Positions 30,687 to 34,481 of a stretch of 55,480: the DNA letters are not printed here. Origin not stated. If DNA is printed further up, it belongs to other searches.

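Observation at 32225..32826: Complete histidine-phosphatase (RHG/PGAM-superfamily) domain inserted in frame inside isoleucyl-tRNA synthetase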

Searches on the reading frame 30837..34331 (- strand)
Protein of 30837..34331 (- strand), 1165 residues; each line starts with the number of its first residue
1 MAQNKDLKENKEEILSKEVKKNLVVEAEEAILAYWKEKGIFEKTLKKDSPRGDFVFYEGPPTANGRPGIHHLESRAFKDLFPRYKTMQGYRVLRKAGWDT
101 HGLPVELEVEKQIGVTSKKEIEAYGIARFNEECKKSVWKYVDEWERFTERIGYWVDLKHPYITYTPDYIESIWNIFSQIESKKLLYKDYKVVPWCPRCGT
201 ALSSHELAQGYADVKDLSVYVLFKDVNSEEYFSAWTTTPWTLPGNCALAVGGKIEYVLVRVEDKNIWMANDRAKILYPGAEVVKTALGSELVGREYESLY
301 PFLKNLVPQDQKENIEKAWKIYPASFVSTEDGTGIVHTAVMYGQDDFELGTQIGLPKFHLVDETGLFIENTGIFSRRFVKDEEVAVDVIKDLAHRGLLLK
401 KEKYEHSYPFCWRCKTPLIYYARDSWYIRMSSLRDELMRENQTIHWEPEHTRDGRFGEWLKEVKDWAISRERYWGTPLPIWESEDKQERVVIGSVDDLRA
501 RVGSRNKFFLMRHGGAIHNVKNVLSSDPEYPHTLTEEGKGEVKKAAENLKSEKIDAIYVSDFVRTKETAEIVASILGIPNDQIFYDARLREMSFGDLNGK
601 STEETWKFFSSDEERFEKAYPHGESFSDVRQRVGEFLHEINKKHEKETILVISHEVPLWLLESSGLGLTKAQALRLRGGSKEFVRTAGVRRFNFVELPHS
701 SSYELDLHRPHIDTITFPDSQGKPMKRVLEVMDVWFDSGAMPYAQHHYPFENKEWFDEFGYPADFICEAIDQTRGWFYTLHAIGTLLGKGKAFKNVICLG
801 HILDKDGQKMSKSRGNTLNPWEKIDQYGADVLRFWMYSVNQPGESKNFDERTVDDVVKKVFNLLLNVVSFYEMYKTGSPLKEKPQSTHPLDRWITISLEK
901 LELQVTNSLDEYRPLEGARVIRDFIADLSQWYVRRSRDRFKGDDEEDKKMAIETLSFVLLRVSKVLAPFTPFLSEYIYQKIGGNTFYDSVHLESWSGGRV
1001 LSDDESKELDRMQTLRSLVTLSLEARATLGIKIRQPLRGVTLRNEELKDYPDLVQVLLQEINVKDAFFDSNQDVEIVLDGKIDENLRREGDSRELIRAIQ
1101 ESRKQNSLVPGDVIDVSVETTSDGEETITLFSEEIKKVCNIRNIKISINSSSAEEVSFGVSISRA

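Call 5: search_protein_families(library=pfam, proteins=[window:30837-34331:-], max_evalue=0.01)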
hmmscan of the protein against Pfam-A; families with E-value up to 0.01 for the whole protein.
window:30837-34331:- (1165 aa): 7 families
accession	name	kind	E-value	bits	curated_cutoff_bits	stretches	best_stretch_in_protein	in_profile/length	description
PF00133.28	tRNA-synt_1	-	8e-117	390.9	22.7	2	31-501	2-266/414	tRNA synthetases class I (I, L, M and V)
PF00300.27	His_Phos_1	-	4e-34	118.4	21.7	1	509-677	2-170/194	Histidine phosphatase superfamily (branch 1)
PF08264.19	Anticodon_1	-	2.7e-26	92.7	25.1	1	891-1038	1-145/148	Anticodon-binding domain of tRNA ligase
PF09334.17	tRNA-synt_1g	-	1.9e-21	76.7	20.1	3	731-866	244-385/391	tRNA synthetases class I (M)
PF19302.4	DUF5915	-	3.1e-11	43.6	27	1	1055-1149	81-175/195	Domain of unknown function (DUF5915)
PF01921.24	tRNA-synt_1f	-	0.00012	21.6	27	1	802-857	275-329/360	tRNA synthetases class I (K)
PF01406.26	tRNA-synt_1e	-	0.0032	17.3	27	0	802-853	246-296/301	tRNA synthetases class I (C) catalytic domain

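Call 6: search_protein_families(library=ncbifam, proteins=[window:30837-34331:-], max_evalue=0.01)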
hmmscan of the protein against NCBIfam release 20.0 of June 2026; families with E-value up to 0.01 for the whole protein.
window:30837-34331:- (1165 aa): 33 families (the best 25 are shown)
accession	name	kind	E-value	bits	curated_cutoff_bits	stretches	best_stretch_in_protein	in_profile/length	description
TIGR00392.1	ileS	equivalog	3.1e-256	852.8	621.4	2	25-503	9-500/861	isoleucine--tRNA ligase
NF000258.1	MupB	exception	5.3e-231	769.4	1900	3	26-499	7-474/1033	mupirocin-resistant isoleucine--tRNA ligase MupB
NF000257.1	MupA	exception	3.1e-224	746.9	1900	3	26-500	7-471/1024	mupirocin-resistant isoleucine--tRNA ligase MupA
NF009687.0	PRK13208.1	equivalog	7.3e-117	391.5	738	3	725-1066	452-786/801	valine--tRNA ligase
TIGR00422.1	valS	equivalog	5.7e-116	388.5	612.1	3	727-1047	446-762/863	valine--tRNA ligase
NF004349.1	PRK05729.1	equivalog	2.1e-97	327.3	704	3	723-1046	432-746/860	valine--tRNA ligase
NF040702.1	ileS_w_GNAT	exception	3.7e-86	289.8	1999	3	27-269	22-278/1100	isoleucine--tRNA ligase, N-acetyltransferase domain-containing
NF011492.0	PRK14900.1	equivalog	2.6e-63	214.3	1783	3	727-983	452-709/1044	valine--tRNA ligase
NF000540.1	alt_ValS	exception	1.3e-53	182.2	900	3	730-1045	497-803/827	valine--tRNA ligase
NF008957.0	PRK12300.1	subfamily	2.3e-48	164.9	677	3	25-337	7-312/946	leucine--tRNA ligase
TIGR00395.1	leuS_arch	equivalog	1e-42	146.2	648.5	2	761-997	572-792/938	leucine--tRNA ligase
TIGR00396.1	leuS_bact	equivalog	6e-28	97.4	548.4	3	27-213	6-175/843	leucine--tRNA ligase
TIGR00398.1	metG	equivalog_domain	6.1e-26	91.2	336.35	3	791-984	310-504/530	methionine--tRNA ligase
NF038349.1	dPGM_arch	equivalog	4e-24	85.6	225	1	510-673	3-156/194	2,3-diphosphoglycerate-dependent phosphoglycerate mutase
NF005567.0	PRK07238.1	equivalog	4.2e-22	79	326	1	499-667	171-339/378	bifunctional RNase H/acid phosphatase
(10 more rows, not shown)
